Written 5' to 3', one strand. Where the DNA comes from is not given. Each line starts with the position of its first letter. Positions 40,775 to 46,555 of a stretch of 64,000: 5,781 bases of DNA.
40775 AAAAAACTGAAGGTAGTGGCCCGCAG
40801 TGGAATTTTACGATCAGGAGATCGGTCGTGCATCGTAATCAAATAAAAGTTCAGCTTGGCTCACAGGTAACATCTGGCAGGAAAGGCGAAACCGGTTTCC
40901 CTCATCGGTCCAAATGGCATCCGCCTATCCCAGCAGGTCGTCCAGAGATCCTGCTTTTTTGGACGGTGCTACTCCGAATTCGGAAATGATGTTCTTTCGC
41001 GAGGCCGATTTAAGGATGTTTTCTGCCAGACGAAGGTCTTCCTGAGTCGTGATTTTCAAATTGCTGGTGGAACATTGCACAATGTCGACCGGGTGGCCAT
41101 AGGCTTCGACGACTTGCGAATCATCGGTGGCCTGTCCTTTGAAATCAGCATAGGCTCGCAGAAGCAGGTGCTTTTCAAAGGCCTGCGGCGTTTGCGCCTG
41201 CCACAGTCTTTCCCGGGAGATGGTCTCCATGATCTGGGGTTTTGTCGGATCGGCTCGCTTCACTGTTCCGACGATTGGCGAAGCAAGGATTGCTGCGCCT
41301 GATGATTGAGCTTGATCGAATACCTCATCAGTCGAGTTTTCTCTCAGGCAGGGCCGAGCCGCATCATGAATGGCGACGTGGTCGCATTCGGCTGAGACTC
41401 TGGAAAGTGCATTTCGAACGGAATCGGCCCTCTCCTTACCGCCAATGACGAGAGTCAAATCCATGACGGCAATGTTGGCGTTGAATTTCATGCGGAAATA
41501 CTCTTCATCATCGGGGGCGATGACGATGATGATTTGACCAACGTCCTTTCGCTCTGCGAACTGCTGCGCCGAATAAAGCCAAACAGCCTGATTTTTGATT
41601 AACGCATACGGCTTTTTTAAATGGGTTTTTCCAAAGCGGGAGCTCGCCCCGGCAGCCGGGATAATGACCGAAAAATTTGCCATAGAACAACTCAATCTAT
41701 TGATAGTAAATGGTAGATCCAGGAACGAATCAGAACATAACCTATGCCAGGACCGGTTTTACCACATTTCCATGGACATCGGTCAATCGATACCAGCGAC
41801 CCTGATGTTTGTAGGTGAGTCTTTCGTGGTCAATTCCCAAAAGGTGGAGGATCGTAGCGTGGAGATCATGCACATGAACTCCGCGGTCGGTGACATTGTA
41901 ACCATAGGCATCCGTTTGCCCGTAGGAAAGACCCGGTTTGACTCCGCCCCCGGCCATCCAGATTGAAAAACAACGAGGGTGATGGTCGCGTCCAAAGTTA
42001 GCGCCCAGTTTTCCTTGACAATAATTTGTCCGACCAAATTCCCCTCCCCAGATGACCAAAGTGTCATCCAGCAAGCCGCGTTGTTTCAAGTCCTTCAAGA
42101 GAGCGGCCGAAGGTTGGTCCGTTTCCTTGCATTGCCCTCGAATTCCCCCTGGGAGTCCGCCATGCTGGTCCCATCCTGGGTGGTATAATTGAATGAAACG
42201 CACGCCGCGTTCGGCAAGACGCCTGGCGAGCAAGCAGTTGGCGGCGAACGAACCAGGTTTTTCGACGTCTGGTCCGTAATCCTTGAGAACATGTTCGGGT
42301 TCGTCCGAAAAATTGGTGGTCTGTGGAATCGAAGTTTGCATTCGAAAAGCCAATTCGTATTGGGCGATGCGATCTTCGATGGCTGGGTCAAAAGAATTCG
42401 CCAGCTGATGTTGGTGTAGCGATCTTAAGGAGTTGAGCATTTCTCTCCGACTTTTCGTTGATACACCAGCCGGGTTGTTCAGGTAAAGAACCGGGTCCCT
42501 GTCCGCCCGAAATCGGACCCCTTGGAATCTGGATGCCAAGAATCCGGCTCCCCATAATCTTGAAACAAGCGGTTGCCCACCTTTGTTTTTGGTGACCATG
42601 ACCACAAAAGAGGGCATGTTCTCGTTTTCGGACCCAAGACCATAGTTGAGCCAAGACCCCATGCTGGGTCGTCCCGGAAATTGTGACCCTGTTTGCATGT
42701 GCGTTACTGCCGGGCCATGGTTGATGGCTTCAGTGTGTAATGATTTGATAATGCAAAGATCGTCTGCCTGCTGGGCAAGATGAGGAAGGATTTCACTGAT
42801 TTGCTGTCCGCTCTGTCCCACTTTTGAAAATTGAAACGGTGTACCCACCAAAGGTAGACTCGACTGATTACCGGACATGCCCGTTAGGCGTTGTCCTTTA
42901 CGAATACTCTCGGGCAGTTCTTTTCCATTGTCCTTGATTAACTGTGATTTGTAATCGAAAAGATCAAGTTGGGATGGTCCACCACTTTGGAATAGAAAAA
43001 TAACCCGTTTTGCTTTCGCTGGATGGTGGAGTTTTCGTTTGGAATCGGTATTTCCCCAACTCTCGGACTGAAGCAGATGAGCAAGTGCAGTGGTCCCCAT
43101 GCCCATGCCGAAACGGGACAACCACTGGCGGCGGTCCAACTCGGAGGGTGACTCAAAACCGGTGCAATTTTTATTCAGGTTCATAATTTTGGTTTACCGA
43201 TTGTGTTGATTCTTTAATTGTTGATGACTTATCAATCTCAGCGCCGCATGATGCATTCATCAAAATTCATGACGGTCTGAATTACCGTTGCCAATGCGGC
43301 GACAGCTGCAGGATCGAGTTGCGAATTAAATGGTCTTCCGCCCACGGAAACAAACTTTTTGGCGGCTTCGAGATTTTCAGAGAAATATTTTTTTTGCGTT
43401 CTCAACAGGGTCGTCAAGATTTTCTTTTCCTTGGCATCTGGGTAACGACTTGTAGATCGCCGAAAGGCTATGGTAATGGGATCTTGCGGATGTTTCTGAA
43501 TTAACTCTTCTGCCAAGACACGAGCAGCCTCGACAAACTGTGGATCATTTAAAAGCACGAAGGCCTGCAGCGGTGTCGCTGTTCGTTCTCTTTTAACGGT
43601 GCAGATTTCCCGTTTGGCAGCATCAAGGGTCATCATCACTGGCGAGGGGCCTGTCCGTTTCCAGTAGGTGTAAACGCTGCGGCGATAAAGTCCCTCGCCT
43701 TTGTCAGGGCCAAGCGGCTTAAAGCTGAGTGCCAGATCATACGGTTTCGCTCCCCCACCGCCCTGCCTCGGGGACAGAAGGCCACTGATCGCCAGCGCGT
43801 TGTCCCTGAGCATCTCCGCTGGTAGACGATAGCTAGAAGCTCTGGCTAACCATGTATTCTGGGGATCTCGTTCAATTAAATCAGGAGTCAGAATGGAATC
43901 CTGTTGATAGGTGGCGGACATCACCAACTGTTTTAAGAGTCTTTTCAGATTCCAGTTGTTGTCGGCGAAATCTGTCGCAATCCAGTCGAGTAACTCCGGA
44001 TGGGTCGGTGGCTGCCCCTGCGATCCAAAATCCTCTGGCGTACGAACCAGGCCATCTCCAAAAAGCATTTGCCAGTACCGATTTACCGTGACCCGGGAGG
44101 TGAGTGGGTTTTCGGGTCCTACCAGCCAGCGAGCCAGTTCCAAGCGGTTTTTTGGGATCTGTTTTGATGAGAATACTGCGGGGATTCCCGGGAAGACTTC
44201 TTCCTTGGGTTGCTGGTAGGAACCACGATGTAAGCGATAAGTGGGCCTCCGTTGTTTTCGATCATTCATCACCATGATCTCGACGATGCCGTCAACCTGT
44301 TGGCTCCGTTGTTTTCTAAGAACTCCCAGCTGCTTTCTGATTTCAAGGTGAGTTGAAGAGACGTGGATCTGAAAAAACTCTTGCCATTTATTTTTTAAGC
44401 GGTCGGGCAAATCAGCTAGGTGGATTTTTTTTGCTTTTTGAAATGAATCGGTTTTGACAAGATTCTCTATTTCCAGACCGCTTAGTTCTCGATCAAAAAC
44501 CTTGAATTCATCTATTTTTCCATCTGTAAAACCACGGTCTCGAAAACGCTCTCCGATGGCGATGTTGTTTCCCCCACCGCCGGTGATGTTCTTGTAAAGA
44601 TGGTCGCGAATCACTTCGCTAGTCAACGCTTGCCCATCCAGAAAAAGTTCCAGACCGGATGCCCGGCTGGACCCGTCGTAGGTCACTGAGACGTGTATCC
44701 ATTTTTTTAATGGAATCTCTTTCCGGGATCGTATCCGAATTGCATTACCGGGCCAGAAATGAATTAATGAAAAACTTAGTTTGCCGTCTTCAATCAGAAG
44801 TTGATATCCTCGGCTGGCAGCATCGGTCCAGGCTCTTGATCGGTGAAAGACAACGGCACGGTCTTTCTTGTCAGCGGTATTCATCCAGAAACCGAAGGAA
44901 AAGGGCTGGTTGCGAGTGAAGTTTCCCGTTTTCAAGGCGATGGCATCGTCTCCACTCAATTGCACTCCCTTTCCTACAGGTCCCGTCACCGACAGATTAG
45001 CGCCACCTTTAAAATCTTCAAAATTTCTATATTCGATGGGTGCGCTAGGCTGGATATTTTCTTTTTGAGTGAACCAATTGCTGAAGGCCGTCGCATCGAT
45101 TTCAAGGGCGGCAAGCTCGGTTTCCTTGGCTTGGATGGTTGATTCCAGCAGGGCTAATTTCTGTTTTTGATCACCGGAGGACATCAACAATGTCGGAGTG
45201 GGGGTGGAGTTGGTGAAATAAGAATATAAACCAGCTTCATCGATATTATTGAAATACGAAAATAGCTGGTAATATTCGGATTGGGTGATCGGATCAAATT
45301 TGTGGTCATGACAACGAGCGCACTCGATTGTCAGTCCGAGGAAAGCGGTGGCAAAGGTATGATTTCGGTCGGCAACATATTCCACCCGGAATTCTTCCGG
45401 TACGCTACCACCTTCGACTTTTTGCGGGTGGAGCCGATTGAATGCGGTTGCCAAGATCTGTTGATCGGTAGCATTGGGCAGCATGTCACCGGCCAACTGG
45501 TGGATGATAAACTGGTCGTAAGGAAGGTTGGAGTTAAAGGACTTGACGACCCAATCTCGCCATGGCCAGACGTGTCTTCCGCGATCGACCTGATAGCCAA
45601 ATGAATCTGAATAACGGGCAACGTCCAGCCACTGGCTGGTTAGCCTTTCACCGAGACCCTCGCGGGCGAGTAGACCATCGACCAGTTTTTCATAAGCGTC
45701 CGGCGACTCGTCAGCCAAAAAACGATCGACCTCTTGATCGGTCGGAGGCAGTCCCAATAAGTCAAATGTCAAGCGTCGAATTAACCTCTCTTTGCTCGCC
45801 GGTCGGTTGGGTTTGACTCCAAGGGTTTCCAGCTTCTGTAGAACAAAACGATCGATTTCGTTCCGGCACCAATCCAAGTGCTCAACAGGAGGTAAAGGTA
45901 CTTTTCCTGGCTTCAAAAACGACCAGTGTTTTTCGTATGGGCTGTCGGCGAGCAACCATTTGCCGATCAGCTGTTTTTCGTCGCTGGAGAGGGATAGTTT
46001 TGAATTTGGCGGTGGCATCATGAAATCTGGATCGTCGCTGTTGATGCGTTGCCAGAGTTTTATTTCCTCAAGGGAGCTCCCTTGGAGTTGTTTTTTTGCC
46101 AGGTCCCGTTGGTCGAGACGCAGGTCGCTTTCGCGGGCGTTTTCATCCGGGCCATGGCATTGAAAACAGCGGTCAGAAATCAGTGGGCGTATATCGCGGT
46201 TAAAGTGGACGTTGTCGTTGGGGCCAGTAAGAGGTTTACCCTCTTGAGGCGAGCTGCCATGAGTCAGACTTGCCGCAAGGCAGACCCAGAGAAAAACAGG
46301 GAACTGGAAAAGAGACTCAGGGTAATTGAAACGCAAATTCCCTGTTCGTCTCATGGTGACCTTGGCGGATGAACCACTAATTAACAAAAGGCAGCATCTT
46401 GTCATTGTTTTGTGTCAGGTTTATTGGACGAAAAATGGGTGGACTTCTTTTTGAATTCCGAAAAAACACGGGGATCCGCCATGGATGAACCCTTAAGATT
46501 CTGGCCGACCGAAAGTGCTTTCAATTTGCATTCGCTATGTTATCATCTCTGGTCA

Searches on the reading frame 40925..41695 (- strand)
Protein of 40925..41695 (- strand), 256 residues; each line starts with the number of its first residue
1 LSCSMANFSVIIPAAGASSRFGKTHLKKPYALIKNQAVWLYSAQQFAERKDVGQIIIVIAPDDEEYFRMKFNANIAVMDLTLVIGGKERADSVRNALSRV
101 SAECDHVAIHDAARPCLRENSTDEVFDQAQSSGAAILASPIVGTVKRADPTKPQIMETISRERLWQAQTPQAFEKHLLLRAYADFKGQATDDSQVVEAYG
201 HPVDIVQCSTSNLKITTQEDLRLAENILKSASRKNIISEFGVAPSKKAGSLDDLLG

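Call 5: search_protein_families(library=pfam, proteins=[window:40925-41695:-], max_evalue=0.01)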
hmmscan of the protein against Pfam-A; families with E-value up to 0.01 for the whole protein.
window:40925-41695:- (256 aa): 3 families
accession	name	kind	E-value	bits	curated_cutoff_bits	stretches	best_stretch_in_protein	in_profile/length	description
PF01128.25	IspD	-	4.4e-55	187.3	27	1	10-229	3-220/221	2-C-methyl-D-erythritol 4-phosphate cytidylyltransferase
PF12804.13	NTP_transf_3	-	4.7e-06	27.3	27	1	10-140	1-122/160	MobA-like NTP transferase domain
PF02348.25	CTP_transf_3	-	0.0024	18.2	22.6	1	10-163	2-148/217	Cytidylyltransferase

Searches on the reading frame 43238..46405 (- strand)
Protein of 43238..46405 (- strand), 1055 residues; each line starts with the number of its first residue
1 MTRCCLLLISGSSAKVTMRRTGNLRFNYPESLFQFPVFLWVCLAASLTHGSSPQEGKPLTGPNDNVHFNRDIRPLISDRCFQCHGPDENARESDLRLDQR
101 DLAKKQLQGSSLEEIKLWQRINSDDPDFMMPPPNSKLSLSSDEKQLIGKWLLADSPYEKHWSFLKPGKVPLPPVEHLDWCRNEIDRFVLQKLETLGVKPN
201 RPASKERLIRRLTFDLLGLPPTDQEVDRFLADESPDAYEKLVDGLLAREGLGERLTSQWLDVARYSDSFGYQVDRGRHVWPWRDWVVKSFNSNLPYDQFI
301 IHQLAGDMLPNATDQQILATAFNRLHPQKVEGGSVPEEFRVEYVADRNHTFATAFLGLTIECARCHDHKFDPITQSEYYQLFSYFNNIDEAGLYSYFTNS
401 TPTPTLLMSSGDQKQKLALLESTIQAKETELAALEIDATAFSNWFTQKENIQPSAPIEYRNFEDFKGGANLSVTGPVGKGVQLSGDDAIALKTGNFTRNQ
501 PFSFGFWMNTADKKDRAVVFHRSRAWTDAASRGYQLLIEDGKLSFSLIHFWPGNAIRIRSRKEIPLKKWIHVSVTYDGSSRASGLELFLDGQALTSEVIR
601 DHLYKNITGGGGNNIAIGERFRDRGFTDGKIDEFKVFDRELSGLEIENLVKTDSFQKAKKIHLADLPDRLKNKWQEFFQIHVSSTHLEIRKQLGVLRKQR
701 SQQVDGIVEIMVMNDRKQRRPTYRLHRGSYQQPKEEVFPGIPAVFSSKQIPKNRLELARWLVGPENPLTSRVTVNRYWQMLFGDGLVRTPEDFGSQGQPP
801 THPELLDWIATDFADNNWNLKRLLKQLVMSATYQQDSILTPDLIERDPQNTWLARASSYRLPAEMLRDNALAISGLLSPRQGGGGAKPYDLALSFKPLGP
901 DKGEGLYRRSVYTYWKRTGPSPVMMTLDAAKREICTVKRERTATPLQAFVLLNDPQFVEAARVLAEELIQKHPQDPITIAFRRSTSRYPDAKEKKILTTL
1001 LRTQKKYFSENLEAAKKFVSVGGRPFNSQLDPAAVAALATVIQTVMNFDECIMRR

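Call 5: search_protein_families(library=pfam, proteins=[window:43238-46405:-], max_evalue=0.01)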
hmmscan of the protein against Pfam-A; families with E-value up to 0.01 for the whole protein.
window:43238-46405:- (1055 aa): 5 families
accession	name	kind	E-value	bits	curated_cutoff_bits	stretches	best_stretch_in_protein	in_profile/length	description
PF07587.16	PSD1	-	7.8e-96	320.6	28.5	1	753-1000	1-243/244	Protein of unknown function (DUF1553)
PF07583.16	PSCyt2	-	9.7e-84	280.9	29.8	1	183-389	1-208/209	Protein of unknown function (DUF1549)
PF13385.13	Laminin_G_3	-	3.1e-21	76.5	27.6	1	484-646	2-150/151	Concanavalin A-like lectin/glucanases superfamily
PF07635.16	PSCyt1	-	1.1e-12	48.7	22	1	80-133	1-58/59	Planctomycete cytochrome C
PF22297.1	PccH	-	0.0099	16.4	24.4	0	68-109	2-41/133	PccH Cytochrome c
